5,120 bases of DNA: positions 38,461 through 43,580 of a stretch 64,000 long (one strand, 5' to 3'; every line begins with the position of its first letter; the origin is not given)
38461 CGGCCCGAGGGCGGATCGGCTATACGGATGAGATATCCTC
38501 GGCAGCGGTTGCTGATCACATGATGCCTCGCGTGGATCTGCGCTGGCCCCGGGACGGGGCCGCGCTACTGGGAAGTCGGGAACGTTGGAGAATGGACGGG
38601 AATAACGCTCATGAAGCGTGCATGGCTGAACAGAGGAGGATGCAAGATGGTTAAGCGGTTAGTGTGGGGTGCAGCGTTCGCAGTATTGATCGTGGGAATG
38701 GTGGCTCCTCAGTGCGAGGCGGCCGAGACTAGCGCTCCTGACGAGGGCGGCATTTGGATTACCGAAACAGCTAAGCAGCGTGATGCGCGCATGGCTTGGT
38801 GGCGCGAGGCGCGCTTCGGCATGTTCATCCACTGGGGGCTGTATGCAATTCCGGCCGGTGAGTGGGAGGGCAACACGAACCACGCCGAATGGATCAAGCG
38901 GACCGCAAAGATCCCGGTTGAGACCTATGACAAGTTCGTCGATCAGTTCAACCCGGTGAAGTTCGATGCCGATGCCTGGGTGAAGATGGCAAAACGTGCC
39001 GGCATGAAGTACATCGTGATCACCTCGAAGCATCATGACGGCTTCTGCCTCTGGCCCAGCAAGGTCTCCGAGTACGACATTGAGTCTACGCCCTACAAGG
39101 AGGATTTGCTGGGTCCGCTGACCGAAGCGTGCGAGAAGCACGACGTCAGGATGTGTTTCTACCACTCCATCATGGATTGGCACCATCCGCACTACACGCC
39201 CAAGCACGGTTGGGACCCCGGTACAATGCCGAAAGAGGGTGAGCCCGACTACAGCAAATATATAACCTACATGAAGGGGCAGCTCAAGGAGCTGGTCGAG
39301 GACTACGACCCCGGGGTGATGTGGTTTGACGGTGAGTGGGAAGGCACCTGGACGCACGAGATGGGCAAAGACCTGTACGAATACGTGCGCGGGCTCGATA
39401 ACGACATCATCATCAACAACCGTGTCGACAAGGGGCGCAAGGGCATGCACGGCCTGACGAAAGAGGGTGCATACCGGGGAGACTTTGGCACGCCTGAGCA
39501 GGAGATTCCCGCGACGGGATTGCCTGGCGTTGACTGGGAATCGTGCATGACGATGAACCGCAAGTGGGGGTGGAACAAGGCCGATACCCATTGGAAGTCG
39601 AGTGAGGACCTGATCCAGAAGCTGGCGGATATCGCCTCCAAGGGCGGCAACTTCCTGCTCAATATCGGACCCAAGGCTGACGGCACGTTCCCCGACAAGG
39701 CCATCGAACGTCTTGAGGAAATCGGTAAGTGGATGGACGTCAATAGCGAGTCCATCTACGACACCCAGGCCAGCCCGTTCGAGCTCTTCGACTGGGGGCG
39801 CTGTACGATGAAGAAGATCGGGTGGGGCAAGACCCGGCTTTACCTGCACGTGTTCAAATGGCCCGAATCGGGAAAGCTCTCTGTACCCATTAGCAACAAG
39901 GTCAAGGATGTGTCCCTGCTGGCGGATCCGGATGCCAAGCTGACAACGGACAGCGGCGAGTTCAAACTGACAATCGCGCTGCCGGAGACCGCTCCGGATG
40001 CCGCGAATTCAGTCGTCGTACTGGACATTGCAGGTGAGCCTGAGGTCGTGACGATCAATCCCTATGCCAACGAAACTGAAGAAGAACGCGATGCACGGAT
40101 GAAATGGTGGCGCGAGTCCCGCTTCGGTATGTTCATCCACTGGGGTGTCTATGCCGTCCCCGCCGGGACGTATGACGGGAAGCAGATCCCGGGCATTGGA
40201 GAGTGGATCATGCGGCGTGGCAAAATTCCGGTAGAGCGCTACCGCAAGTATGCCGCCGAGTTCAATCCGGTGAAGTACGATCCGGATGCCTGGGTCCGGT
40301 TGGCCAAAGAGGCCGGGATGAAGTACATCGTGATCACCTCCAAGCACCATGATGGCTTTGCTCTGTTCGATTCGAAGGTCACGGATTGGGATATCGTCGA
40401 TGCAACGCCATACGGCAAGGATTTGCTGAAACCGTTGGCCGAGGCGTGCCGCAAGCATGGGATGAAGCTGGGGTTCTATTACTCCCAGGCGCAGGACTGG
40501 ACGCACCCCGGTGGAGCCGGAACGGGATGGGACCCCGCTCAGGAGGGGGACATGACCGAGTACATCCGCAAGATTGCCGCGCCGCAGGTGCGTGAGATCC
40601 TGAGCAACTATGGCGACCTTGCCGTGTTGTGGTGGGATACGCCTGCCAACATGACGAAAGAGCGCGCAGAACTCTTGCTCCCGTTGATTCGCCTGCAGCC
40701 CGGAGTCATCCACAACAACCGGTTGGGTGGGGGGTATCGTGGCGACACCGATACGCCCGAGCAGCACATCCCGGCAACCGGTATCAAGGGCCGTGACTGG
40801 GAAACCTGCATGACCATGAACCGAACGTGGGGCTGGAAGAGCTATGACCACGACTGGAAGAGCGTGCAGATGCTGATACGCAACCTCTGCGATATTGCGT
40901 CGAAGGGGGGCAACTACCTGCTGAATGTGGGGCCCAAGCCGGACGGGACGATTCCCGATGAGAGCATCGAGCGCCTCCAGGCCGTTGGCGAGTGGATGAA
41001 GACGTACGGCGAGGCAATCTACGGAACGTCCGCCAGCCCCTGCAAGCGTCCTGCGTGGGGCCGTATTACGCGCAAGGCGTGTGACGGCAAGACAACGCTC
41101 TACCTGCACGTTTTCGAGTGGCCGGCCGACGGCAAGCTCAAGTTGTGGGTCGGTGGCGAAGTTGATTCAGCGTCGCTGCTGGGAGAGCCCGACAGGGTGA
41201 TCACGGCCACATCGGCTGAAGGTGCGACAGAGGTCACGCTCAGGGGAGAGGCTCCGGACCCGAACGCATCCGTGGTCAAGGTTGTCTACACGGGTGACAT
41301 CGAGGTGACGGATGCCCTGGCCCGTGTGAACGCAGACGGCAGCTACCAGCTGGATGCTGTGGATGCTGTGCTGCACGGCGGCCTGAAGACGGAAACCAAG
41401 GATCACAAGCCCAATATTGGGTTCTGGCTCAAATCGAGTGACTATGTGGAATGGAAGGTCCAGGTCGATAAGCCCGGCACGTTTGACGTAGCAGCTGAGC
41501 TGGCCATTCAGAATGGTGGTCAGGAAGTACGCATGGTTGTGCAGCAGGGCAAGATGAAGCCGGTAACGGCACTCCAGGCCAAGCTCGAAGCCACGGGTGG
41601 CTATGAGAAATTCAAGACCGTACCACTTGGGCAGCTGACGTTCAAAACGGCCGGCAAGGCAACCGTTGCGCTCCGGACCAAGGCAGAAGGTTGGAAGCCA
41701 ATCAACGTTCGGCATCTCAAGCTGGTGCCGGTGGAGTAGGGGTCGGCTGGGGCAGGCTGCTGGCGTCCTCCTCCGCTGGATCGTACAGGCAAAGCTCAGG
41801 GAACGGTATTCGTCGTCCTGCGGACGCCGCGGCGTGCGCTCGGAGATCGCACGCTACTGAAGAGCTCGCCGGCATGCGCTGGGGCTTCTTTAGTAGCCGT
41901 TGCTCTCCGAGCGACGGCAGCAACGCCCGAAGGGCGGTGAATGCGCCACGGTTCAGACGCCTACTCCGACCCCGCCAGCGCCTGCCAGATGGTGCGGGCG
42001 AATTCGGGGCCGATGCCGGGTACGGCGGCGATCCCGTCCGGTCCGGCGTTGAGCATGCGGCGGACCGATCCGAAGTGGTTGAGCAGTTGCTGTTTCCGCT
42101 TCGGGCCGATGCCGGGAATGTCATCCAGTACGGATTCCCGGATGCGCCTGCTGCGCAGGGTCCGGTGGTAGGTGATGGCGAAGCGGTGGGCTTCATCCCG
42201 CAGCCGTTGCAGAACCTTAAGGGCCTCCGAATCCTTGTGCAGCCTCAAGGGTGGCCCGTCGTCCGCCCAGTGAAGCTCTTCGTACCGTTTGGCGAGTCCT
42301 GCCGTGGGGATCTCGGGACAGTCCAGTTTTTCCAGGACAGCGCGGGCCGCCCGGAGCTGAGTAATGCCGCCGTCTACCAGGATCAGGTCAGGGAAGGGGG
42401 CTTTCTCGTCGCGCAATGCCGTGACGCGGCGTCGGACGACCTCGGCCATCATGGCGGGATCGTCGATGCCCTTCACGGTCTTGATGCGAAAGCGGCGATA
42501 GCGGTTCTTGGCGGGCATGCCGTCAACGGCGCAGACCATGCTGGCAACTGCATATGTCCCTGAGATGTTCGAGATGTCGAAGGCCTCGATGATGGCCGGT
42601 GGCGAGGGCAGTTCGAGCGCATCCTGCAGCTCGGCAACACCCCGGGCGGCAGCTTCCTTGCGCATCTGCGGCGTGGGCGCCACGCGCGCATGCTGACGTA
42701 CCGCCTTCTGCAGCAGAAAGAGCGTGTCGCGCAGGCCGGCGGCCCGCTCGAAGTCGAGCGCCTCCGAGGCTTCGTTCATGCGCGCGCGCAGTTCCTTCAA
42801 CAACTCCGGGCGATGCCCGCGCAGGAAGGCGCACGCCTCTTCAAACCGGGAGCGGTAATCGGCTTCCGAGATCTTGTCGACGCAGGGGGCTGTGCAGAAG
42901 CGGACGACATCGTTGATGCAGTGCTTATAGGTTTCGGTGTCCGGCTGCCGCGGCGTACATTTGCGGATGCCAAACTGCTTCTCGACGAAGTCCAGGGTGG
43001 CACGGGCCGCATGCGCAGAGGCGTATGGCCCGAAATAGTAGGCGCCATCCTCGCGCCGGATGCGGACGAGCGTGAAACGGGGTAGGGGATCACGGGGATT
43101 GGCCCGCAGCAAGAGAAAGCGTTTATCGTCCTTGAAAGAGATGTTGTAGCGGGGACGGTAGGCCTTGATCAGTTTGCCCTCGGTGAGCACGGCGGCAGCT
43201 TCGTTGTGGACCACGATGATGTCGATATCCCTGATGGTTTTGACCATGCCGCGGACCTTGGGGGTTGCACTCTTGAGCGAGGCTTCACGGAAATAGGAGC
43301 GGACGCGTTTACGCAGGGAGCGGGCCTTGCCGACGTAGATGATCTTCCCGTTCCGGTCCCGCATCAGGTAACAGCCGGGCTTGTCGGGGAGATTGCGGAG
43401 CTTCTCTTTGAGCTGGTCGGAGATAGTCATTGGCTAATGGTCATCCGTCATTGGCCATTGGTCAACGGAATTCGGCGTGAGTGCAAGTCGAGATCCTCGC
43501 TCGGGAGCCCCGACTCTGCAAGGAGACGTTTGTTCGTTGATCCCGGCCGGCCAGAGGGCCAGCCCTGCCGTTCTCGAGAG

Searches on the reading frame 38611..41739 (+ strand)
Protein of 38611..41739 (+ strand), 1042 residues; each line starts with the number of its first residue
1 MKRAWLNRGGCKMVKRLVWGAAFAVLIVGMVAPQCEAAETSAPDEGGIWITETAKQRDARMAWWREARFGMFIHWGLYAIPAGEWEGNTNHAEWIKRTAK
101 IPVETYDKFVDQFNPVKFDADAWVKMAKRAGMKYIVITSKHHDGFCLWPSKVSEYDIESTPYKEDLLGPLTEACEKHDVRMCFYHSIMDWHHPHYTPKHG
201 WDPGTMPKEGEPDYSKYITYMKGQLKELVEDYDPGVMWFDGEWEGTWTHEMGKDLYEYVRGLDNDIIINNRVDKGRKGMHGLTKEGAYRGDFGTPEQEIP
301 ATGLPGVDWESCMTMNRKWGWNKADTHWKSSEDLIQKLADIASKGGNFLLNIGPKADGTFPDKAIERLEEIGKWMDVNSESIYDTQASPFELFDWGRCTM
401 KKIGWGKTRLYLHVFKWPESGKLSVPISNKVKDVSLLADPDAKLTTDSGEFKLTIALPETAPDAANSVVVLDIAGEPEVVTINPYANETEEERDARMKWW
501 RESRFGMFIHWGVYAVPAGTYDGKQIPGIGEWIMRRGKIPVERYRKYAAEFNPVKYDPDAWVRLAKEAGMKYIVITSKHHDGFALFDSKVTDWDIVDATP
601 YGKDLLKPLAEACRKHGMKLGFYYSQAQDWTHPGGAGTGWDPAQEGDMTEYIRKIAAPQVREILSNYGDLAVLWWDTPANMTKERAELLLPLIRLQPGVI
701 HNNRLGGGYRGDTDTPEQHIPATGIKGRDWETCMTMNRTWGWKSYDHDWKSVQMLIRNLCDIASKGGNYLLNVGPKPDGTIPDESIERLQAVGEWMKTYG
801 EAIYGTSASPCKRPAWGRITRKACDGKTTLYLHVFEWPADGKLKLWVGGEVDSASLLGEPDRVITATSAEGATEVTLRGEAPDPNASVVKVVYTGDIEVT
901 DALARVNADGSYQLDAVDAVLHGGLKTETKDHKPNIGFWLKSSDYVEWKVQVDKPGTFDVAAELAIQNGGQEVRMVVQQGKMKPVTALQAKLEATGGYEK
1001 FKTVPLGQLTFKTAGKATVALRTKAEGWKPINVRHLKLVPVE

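Call 64: search_protein_families(library=pfam, proteins=[window:38611-41739:+], max_evalue=0.00001)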
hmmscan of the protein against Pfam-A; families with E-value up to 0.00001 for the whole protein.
window:38611-41739:+ (1042 aa): 3 families
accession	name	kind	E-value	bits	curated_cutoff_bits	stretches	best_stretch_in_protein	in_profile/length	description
PF01120.23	Alpha_L_fucos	-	3.3e-187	622.4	25.2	2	53-380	17-345/345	Alpha-L-fucosidase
PF14871.12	GHL6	-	2.1e-10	41.4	35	0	119-202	1-80/132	Hypothetical glycosyl hydrolase 6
PF18099.7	CBM_35_2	-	1.7e-06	28.5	23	0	942-1021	24-98/112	Carbohydrate binding module (family 35)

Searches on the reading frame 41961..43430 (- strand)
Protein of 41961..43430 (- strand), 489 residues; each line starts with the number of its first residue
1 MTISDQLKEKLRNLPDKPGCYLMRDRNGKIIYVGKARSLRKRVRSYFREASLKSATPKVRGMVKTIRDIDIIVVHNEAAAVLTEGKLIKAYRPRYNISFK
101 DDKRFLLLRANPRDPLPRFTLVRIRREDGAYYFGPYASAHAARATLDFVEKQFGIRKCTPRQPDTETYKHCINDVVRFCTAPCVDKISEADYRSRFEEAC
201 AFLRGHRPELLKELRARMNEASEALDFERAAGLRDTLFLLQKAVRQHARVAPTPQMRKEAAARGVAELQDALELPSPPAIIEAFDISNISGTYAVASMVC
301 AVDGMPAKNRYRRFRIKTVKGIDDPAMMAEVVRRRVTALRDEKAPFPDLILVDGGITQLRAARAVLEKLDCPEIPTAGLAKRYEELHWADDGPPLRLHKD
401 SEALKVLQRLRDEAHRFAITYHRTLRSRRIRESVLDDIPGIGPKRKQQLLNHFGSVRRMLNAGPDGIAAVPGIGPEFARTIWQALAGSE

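Call 64: search_protein_families(library=pfam, proteins=[window:41961-43430:-], max_evalue=0.00001)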
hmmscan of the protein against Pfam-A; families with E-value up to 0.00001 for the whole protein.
window:41961-43430:- (489 aa): 5 families
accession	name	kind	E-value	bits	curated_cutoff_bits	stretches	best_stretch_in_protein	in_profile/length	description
PF08459.17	UvrC_RNaseH_dom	-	4.3e-52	176.6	22.3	1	269-419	1-159/159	UvrC RNAse H endonuclease domain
PF02151.25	UVR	-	4.2e-11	42.7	21.5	1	209-242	2-35/36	UvrB/uvrC motif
PF14520.12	HHH_5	-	1.1e-09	39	27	1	434-484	3-54/57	Helix-hairpin-helix domain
PF01541.30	GIY-YIG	-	2.4e-09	37.8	22.6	1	18-96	2-78/78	GIY-YIG catalytic domain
PF12826.13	HHH_2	-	6.5e-06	26.7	27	0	438-482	8-52/64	Helix-hairpin-helix motif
